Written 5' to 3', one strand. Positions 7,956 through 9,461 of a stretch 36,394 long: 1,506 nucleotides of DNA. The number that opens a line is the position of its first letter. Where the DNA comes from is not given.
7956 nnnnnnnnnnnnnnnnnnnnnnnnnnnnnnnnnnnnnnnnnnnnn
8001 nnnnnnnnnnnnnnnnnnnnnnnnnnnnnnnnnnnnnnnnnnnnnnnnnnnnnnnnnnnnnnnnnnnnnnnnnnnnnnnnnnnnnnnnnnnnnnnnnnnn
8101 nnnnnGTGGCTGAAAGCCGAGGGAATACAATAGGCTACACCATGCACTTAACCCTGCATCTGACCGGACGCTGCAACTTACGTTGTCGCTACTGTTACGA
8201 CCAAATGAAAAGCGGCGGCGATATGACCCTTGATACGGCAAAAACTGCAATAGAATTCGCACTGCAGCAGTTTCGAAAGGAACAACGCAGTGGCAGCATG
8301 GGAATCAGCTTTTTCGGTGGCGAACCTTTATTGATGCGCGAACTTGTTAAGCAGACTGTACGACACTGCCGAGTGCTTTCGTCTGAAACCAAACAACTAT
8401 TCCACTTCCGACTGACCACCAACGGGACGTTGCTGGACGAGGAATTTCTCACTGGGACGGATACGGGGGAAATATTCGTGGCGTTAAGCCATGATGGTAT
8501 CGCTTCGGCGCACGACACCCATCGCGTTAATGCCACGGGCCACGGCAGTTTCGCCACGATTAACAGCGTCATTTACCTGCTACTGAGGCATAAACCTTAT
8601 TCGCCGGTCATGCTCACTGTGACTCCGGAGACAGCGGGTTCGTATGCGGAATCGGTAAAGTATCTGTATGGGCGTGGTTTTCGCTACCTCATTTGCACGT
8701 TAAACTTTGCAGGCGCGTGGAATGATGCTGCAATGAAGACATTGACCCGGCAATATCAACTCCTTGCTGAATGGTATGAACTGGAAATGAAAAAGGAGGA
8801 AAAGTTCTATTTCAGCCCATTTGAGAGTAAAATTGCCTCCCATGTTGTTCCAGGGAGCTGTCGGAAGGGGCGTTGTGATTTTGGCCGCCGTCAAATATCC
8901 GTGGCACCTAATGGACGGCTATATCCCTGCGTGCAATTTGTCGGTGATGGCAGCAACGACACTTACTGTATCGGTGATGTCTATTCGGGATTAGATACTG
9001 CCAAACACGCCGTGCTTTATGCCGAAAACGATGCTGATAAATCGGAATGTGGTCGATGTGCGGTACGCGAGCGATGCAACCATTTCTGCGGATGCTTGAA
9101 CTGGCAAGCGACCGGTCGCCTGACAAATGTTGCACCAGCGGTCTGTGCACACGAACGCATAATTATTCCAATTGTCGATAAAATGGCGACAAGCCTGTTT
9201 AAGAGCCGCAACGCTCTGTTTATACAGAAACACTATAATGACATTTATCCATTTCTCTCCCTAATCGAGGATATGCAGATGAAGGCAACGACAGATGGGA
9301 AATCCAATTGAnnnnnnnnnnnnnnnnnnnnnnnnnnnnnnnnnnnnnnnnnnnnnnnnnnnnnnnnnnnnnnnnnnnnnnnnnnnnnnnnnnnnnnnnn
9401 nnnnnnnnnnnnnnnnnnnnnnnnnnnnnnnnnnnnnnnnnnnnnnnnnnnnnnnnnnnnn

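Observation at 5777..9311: Radical SAM/SPASM enzyme with two tandem large exported paralogues: candidate protein-modification system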

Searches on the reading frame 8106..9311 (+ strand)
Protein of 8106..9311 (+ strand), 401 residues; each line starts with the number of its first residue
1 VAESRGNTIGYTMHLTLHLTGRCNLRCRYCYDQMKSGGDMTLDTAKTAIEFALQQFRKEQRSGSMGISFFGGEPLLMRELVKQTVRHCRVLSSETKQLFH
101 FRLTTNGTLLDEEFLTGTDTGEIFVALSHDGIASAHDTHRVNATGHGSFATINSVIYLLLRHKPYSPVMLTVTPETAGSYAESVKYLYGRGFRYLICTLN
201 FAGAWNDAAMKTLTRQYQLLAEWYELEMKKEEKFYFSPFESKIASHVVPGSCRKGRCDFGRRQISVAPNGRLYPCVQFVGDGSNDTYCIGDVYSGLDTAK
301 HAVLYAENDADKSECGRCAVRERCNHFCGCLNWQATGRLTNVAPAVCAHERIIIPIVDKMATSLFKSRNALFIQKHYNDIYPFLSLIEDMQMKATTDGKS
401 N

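Call 3: search_protein_families(library=pfam, proteins=[window:8106-9311:+], max_evalue=0.01)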
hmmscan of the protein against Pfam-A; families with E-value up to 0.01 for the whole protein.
window:8106-9311:+ (401 aa): 3 families
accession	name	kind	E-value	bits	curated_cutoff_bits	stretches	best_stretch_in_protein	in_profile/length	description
PF04055.27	Radical_SAM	-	1.2e-11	45.5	29.5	1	19-164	3-142/166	Radical SAM superfamily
PF13353.11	Fer4_12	-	9.1e-08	32.9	22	1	16-113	9-104/137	4Fe-4S single cluster domain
PF13186.11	SPASM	-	0.003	18.3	21.5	1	257-309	1-52/67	Iron-sulfur cluster-binding domain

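Call 5: search_protein_families(library=ncbifam, proteins=[window:8106-9311:+], max_evalue=0.01)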
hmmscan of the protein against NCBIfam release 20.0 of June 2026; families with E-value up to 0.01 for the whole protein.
window:8106-9311:+ (401 aa): 74 families (the best 25 are shown)
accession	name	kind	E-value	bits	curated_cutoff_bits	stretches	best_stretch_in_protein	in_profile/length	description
NF047865.1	rSAM_PapB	equivalog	8.1e-66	222.5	340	1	15-340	5-328/330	PapB family radical SAM/SPASM ranthipeptide maturase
TIGR03974.1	rSAM_six_Cys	equivalog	4.2e-42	144.6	425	1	14-351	98-439/451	thioether cross-link-forming SCIFF peptide maturase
TIGR04064.1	rSAM_nif11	equivalog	8.1e-40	136.9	518.7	1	12-371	77-443/459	nif11-like peptide radical SAM maturase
TIGR03906.1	quino_hemo_SAM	equivalog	1e-37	129.9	453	1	15-328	96-414/467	quinohemoprotein amine dehydrogenase maturation protein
TIGR04115.1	rSAM_Cxxx_rpt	equivalog_domain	1.4e-36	126.7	350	1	15-347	4-346/359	radical SAM peptide maturase, CXXX-repeat target family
NF040492.1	not_ScfB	exception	3e-34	118.7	855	1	10-339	92-426/450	ScfB-related radical SAM/SPASM orphan maturase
TIGR04068.1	rSAM_ocin_clost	equivalog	4.2e-34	118.2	500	2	14-158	85-231/462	Cys-rich peptide radical SAM maturase CcpM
NF041298.1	rSAM_mat_DynA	equivalog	6e-30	104.4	450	1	20-330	8-323/356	dynobactin maturation radical SAM/SPASM protein DynA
TIGR04163.1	rSAM_cobopep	equivalog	1.1e-24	87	375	1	19-344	70-403/428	peptide-modifying radical SAM enzyme CbpB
NF035951.1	rSAM_RumMC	equivalog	2.3e-24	86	720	1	15-158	114-259/510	RumMC family radical SAM sactipeptide maturase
NF038170.1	lachnocin_rSAM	equivalog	7.8e-24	84.3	550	1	14-325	77-392/440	lachnocin radical SAM maturase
NF041707.1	rSAM_YhhB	equivalog_domain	1.5e-23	83.3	445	1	17-167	6-160/369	cyclophane-forming radical SAM/SPASM peptide maturase YhhB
TIGR03942.1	sulfatase_rSAM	equivalog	2.9e-23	82.5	349.45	1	21-348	9-344/363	anaerobic sulfatase maturase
NF038107.1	rSAM_NF038107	equivalog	7.7e-23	81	600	1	13-163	85-237/444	Cys-every-fifth radical SAM/SPASM peptide maturase CefB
TIGR04280.1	geopep_mat_rSAM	hypoth_equivalog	1.4e-22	80.3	400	1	7-153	78-224/428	geopeptide radical SAM maturase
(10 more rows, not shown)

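Call 9: find_homologous_proteins(query=window:8142-9311:+)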
Query window:8142-9311:+ (389 aa): 1806 proteins with E <= 0.001 among 4387 candidates; the best 120 are listed.
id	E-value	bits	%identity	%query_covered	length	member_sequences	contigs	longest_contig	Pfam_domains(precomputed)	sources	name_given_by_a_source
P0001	6.5e-270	913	100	100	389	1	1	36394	PF04055.28,PF13353.12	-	-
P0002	2.1e-187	641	68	100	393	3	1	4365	PF04055.28,PF13353.12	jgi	jgi:uncharacterized protein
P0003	4.8e-177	607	66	97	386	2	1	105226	PF04055.28,PF13353.12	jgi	-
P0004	1.1e-173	596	65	97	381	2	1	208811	PF04055.28,PF13353.12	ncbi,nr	ncbi:MAG: SPASM domain-containing protein [Lentisphaeria bacterium]|nr:SPASM domain-containing prote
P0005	1.2e-173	596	64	99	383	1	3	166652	PF04055.28,PF13353.12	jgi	-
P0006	2.7e-171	588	65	97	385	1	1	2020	PF04055.28,PF13353.12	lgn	-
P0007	2.3e-168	578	63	97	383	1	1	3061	PF04055.28,PF13353.12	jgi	jgi:uncharacterized protein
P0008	4.0e-167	574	63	97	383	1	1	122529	PF04055.28,PF13353.12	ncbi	ncbi:MAG: radical SAM protein [Armatimonadota bacterium]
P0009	9.7e-167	573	63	99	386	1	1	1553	PF04055.28,PF13353.12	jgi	jgi:uncharacterized protein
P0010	2.5e-166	572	62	97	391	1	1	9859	PF13186.12,PF04055.28,PF13353.12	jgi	jgi:uncharacterized protein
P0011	2.6e-165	568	62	97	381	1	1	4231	PF04055.28,PF13353.12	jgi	jgi:uncharacterized protein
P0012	5.2e-165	567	60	99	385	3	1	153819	PF04055.28,PF13353.12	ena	-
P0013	5.6e-165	567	62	97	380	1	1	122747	PF04055.28,PF13353.12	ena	-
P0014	5.9e-165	567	60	99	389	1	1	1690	PF04055.28,PF13353.12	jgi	-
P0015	2.3e-164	565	63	97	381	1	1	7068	PF04055.28,PF13353.12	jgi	jgi:uncharacterized protein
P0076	7.0e-152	524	57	98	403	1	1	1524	PF13186.12,PF04055.28,PF13353.12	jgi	jgi:uncharacterized protein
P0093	3.5e-149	515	58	97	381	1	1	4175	PF13186.12,PF04055.28,PF13353.12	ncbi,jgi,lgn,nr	ncbi:MAG: radical SAM protein [Acidobacteriota bacterium]|jgi:uncharacterized protein|nr:radical SAM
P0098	1.2e-148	514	57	98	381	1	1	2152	PF13186.12,PF04055.28,PF13353.12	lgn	-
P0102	2.4e-148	512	55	100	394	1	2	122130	PF13186.12,PF04055.28,PF13353.12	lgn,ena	-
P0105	5.7e-148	511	56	100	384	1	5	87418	PF13186.12,PF04055.28,PF13353.12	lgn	-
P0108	3.2e-147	509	57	97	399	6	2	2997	PF13186.12,PF04055.28,PF13353.12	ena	-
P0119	7.7e-146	504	56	98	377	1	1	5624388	PF13186.12,PF04055.28,PF13353.12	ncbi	ncbi:MAG: radical SAM protein [Chthoniobacteraceae bacterium]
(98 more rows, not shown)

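Call 10: find_encoding_contigs(protein=P0004, flank=6000, max_places=2)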
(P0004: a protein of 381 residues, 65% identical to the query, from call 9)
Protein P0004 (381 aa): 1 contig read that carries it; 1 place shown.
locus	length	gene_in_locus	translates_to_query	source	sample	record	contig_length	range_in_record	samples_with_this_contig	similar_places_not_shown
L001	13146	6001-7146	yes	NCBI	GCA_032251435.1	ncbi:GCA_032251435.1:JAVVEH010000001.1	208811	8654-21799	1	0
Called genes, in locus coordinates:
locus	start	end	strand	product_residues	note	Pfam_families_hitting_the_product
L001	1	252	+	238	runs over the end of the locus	PF01618:MotA_ExbB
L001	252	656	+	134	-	PF02472:ExbD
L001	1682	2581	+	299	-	PF00800:PDT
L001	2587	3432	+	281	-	PF02826:2-Hacid_dh_C (weak), PF03807:F420_oxidored, PF02153:PDH_N, PF20463:PDH_C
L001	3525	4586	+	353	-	PF00793:DAHP_synth_1, PF01817:CM_2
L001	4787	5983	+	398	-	PF07833:Cu_amine_oxidN1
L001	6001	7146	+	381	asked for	PF04055:Radical_SAM, PF13353:Fer4_12 (weak)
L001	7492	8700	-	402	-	-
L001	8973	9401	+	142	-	PF03629:SASA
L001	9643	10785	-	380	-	PF13377:Peripla_BP_3, PF12833:HTH_18, PF00165:HTH_AraC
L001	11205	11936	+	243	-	PF07589:PEP_exosort_dom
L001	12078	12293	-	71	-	-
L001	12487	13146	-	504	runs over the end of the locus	PF00884:Sulfatase, PF16347:SGSH_C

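Call 11: find_encoding_contigs(protein=P0008, flank=6000, max_places=2)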
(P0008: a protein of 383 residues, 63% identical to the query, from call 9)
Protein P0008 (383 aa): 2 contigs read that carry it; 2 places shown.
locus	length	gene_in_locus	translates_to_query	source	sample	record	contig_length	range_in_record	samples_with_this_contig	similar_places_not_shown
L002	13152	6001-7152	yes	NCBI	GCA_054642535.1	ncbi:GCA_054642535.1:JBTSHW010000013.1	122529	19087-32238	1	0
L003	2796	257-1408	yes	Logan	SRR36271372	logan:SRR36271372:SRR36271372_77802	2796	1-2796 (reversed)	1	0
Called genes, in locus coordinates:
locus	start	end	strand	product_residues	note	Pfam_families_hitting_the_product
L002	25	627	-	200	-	PF02441:Flavoprotein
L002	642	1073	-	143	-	-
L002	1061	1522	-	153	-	-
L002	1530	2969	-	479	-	PF20695:UbiD_N, PF01977:UbiD, PF20696:UbiD_C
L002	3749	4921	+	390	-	PF07833:Cu_amine_oxidN1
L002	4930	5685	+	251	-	-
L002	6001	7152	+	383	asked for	PF04055:Radical_SAM, PF13353:Fer4_12 (weak)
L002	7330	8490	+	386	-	PF02670:DXP_reductoisom, PF08436:DXP_redisom_C, PF13288:DXPR_C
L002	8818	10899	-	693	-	-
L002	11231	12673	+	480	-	-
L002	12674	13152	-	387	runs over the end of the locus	PF02463:SMC_N, PF13476:AAA_23 (weak)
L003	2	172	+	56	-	?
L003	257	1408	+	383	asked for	PF04055:Radical_SAM, PF13353:Fer4_12 (weak)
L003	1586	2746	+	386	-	PF02670:DXP_reductoisom, PF08436:DXP_redisom_C, PF13288:DXPR_C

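Call 12: find_encoding_contigs(protein=P0119, flank=6000, max_places=2)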
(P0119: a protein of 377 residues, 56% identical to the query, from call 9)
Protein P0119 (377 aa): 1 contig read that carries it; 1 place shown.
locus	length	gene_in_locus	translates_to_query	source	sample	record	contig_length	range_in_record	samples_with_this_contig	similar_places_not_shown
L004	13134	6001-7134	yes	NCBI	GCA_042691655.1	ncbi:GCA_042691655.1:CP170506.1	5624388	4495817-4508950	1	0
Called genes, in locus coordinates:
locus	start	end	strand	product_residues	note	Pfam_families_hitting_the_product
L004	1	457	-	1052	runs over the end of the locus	PF01075:Glyco_transf_9, PF13641:Glyco_tranf_2_3, PF00535:Glycos_transf_2, PF00534:Glycos_transf_1, PF13692:Glyco_trans_1_4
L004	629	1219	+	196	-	-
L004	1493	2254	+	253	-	PF01346:FKBP_N, PF00254:FKBP_C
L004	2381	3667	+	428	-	PF13167:GTP-bdg_N, PF16360:GTP-bdg_M, PF01926:MMR_HSR1, PF02421:FeoB_N (weak)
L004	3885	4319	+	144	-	-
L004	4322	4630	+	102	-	-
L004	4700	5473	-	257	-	PF00106:adh_short, PF13561:adh_short_C2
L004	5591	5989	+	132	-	-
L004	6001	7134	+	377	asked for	PF04055:Radical_SAM, PF13353:Fer4_12 (weak), PF13186:SPASM (weak)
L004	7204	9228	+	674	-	PF11412:DsbD_N, PF02683:DsbD_TM, PF13899:Thioredoxin_7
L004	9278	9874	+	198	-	PF01066:CDP-OH_P_transf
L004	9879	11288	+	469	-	PF00009:GTP_EFTU, PF00071:Ras (faint), PF01926:MMR_HSR1, PF02421:FeoB_N, PF00009:GTP_EFTU, PF01926:MMR_HSR1, PF02421:FeoB_N, PF14714:KH_dom-like, +5 more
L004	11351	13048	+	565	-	PF03629:SASA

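Call 19: find_related_loci(query=A1, collection=genome_contigs, flank=8000)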
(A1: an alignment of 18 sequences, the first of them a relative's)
Query A1 (389 aa) in genome_contigs; peptide patterns used: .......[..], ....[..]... (x = any residue, [..] = any of these).
201 stretches matched a pattern; 149 encode a relative of the query (tblastn E <= 1e-3); the best 80 are kept; 80 distinct loci.
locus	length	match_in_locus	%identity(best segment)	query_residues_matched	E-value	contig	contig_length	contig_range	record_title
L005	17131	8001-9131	65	1-377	6e-178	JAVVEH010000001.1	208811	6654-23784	MAG: Lentisphaeria bacterium isolate TamC13-16 NODE_15_length_208811_cov_12.259279, whole genome shotgun sequence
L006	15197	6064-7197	61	1-381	9e-168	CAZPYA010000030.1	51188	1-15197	MAG TPA_asm: uncultured bacterium isolate SRP272421_co1_718 genome assembly, contig: NODE_1089_length_51188_cov_7.695031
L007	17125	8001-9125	63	1-377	4e-166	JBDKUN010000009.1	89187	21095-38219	MAG: Armatimonadota bacterium isolate 8_bin.138 c_000000281526, whole genome shotgun sequence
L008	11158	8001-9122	61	1-377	3e-165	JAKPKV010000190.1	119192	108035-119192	MAG: Armatimonadota bacterium isolate JPAS_maxbin.148 k141_49496, whole genome shotgun sequence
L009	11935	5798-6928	61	1-377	3e-165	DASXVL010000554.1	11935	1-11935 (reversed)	MAG TPA_asm: Armatimonadota bacterium isolate SMAG_U4744 k141_136302, whole genome shotgun sequence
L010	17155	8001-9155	58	1-385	8e-164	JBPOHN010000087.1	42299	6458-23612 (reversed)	MAG: Armatimonadota bacterium isolate MAG_188 c_000000311750, whole genome shotgun sequence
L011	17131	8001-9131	59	1-377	2e-163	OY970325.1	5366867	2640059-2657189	MAG: uncultured Armatimonadetes bacterium isolate MFD05942.bin.1.84 genome assembly, chromosome: 1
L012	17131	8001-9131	59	1-377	2e-162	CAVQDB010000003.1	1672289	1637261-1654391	MAG: uncultured Armatimonadetes bacterium isolate MFD02416.bin.3.344 genome assembly, contig: contig_52848, whole genome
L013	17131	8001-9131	60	1-377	5e-160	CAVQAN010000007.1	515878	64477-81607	MAG: Bryobacterales bacterium isolate MFD01476.bin.2.102 genome assembly, contig: contig_19752, whole genome shotgun seq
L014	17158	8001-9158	57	1-386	2e-159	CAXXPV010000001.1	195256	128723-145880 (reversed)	MAG: Thermoguttaceae bacterium isolate 5d2646e0-01ad-46f9-a460-09296c79865c genome assembly, contig: contig_1, whole gen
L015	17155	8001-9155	57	1-385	1e-157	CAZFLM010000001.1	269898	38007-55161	MAG TPA_asm: uncultured Chthonomonadaceae bacterium isolate SRP220891_co1_476 genome assembly, contig: NODE_32_length_26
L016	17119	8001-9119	59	1-377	1e-156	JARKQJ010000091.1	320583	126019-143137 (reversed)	MAG: Paludibaculum sp. isolate Reactor_maxbin.100 k141_653484, whole genome shotgun sequence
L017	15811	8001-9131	58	1-377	1e-156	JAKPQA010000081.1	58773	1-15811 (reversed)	MAG: Armatimonadota bacterium isolate JPNA_maxbin.160 k141_1199557, whole genome shotgun sequence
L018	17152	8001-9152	55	1-384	1e-155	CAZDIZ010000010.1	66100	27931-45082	MAG TPA_asm: uncultured Solibacteraceae bacterium isolate binchicken_co20_389 genome assembly, contig: NODE_1078_length_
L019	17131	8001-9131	55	1-377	2e-152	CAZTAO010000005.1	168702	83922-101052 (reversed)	MAG TPA_asm: uncultured bacterium isolate SRP272421_co2_808 genome assembly, contig: NODE_45_length_168702_cov_6.572509,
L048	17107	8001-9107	51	1-378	2e-125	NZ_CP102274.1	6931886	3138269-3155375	Hungatella hathewayi strain DSM 13479 chromosome, complete genome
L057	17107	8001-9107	48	1-377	6e-123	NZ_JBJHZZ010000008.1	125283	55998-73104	Candidatus Clostridium stratigraminis strain WILCCON 0185 NODE_8_length_125283_cov_219.230995, whole genome shotgun sequ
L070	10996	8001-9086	48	1-378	4e-116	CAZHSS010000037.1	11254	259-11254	MAG TPA_asm: uncultured Verrucomicrobiota bacterium isolate SRP294416_co3_838 genome assembly, contig: NODE_11540_length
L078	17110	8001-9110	46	1-377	1e-113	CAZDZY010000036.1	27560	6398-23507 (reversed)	MAG TPA_asm: uncultured Christensenellaceae bacterium isolate SRP192927_co6_833 genome assembly, contig: NODE_3349_lengt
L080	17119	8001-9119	45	1-381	5e-113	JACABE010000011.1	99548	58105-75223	MAG: Bacteroidetes bacterium isolate Cfx3-09 MAG09_11, whole genome shotgun sequence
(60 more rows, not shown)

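Call 25: search_protein_families(library=pfam, proteins=[L048:7177-7998:+, L011:7193-7996:+, L057:7176-7970:+, L019:7250-7993:+, L070:7003-7977:+, L080:7170-7997:+, L078:7147-7998:+], max_evalue=1)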
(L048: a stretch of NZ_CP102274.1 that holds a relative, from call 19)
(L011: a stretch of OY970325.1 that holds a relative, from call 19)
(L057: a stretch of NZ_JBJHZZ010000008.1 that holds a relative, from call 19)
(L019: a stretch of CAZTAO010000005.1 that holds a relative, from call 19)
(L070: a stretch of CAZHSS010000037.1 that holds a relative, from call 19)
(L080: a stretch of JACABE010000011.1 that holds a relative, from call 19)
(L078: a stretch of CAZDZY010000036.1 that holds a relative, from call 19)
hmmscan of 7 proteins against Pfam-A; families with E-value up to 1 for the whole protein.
L048:7177-7998:+ (274 aa): 1 family
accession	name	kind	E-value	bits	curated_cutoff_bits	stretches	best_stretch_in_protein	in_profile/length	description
PF13040.11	Fur_reg_FbpB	-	0.082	12.9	25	1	18-37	16-35/39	Fur-regulated basic protein B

L011:7193-7996:+ (268 aa): 2 families
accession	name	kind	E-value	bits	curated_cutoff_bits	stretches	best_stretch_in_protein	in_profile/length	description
PF02020.24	W2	-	0.035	14.6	30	1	231-263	43-70/79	eIF4-gamma/eIF5/eIF2-epsilon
PF20013.4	GAP1-N2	-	0.12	12.8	24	0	2-57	13-69/139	GTPase-associated protein 1, N-terminal domain type 2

L057:7176-7970:+ (265 aa): 0 families

L019:7250-7993:+ (248 aa): 1 family
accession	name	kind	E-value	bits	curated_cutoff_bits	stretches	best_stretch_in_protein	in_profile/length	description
PF02020.24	W2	-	0.26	11.8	30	1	217-244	43-71/79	eIF4-gamma/eIF5/eIF2-epsilon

L070:7003-7977:+ (325 aa): 0 families

L080:7170-7997:+ (276 aa): 1 family
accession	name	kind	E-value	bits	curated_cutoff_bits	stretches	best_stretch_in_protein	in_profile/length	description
PF14114.12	DUF4286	-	0.021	15.5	25.8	0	260-273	14-27/100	Domain of unknown function (DUF4286)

L078:7147-7998:+ (284 aa): 0 families

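Call 33: search_protein_families(library=ncbifam, proteins=[L048:7177-7998:+, L011:7193-7996:+, L057:7176-7970:+, L019:7250-7993:+, L070:7003-7977:+, L080:7170-7997:+], max_evalue=0.1)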
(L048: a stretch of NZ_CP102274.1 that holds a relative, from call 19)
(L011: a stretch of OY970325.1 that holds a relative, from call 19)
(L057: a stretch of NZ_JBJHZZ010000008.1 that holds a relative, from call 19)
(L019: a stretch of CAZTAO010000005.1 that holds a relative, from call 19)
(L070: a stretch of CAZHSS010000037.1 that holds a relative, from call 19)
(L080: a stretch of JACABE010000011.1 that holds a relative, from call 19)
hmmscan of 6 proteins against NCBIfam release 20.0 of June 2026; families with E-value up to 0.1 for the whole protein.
L048:7177-7998:+ (274 aa): 1 family
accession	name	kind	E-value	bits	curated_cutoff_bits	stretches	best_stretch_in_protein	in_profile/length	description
NF008770.0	PRK11798.2-6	equivalog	0.06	13.2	198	1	183-231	78-126/144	ClpXP protease specificity-enhancing factor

L011:7193-7996:+ (268 aa): 1 family
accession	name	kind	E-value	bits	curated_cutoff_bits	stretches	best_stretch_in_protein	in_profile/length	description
NF011254.0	PRK14660.1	equivalog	0.097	12.7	195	0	207-265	22-77/125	holo-[acyl-carrier-protein] synthase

L057:7176-7970:+ (265 aa): 1 family
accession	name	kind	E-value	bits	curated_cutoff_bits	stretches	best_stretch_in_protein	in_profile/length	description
NF047847.2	SS_mature_LptM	equivalog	0.054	13.6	27.7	1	48-63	8-23/31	LPS translocon maturation chaperone LptM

L019:7250-7993:+ (248 aa): 0 families

L070:7003-7977:+ (325 aa): 0 families

L080:7170-7997:+ (276 aa): 1 family
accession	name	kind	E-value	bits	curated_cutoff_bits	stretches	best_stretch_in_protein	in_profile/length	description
NF009338.1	PRK12698.1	equivalog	0.037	13.9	303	1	57-99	57-99/218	flagellar basal body L-ring protein FlgH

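Call 39: search_solved_structures(query=A1, max_evalue=0.00001)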
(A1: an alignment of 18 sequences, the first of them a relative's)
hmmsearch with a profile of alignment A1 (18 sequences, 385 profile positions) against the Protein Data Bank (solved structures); distinct sequences matched with E-value up to 0.00001: 12.
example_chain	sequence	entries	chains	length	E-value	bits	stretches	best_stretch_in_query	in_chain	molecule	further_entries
5wgg_A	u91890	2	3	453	1.6e-48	168.7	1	3-341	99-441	Radical SAM domain protein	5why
4k37_A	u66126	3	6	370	3.5e-23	85.2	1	9-316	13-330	Anaerobic sulfatase-maturating enzyme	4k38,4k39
4k36_A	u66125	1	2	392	4e-23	85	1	9-316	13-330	Anaerobic sulfatase-maturating enzyme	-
9gm3_A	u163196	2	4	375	3.9e-22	81.8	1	5-164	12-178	ChlB radical SAM domain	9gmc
8vpo_A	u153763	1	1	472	1.9e-11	46.6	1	4-327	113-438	Radical SAM core domain-containing protein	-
6b4c_A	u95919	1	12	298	3.6e-08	35.8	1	3-129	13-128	Viperin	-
9dgw_A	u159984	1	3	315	4.1e-08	35.6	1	3-129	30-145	Radical SAM core domain-containing protein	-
7n7i_A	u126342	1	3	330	4.5e-08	35.5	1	3-128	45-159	Viperin-like enzyme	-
9dfw_A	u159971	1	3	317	4.9e-08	35.4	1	3-128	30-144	Radical SAM core domain-containing protein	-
9dfu_A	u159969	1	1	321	3.9e-06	29.1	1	3-125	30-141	Radical SAM core domain-containing protein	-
2fb2_A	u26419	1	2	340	4e-06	29.1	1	3-105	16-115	Molybdenum cofactor biosynthesis protein A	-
1tv7_A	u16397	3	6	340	6.5e-06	28.4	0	3-119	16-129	Molybdenum cofactor biosynthesis protein A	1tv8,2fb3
